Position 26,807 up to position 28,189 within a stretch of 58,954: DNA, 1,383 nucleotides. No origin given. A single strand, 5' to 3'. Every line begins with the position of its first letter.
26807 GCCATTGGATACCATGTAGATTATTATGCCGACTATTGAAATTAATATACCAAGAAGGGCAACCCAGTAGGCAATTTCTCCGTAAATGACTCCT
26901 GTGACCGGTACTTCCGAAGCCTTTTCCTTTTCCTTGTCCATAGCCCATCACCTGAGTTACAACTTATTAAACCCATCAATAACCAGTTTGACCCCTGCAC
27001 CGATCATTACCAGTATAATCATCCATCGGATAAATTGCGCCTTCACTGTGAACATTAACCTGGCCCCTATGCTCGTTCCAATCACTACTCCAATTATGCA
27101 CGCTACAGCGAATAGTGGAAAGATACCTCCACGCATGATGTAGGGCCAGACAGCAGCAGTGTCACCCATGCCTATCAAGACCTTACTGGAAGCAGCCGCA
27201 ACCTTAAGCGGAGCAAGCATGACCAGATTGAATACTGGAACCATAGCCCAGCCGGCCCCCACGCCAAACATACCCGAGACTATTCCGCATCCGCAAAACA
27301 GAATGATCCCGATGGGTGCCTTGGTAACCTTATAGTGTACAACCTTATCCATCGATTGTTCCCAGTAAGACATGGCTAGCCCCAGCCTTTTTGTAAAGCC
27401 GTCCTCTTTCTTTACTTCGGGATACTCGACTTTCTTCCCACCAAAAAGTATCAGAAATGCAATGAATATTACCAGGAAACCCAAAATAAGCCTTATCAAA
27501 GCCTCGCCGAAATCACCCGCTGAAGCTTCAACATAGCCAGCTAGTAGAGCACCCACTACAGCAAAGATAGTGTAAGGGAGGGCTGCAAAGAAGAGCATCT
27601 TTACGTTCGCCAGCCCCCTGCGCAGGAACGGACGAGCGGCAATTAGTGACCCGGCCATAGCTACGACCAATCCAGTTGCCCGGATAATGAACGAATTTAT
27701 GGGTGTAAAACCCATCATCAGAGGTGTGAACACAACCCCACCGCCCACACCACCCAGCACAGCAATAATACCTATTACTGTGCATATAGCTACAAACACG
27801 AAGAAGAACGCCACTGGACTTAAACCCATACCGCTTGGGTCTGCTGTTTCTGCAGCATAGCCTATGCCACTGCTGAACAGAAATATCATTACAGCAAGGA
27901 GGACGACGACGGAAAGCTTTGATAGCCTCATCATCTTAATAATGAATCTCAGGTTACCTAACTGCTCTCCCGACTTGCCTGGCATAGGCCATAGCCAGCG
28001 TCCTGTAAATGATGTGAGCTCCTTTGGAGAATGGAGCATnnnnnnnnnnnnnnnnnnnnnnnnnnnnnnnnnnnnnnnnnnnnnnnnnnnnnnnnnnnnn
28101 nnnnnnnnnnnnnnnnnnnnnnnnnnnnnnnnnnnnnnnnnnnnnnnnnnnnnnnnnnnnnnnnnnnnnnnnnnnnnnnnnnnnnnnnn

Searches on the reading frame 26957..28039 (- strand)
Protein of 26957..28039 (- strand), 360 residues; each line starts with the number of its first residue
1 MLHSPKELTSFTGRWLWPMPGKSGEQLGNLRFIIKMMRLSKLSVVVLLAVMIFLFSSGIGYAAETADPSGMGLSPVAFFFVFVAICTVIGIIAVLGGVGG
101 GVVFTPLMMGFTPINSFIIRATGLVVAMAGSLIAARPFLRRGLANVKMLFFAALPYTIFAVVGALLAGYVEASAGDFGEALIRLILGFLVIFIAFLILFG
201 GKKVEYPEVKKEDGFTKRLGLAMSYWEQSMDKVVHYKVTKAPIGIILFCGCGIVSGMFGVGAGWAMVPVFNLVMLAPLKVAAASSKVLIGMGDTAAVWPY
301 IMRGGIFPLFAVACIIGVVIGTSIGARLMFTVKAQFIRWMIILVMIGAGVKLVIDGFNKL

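Call 23: search_protein_families(library=pfam, proteins=[window:26957-28039:-], max_evalue=0.00001)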
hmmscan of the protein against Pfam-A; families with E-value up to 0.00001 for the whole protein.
window:26957-28039:- (360 aa): 1 family
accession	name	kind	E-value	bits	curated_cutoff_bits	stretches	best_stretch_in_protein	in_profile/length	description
PF01925.25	TauE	-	2.1e-35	123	32.6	1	83-352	2-237/237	Sulfite exporter TauE/SafE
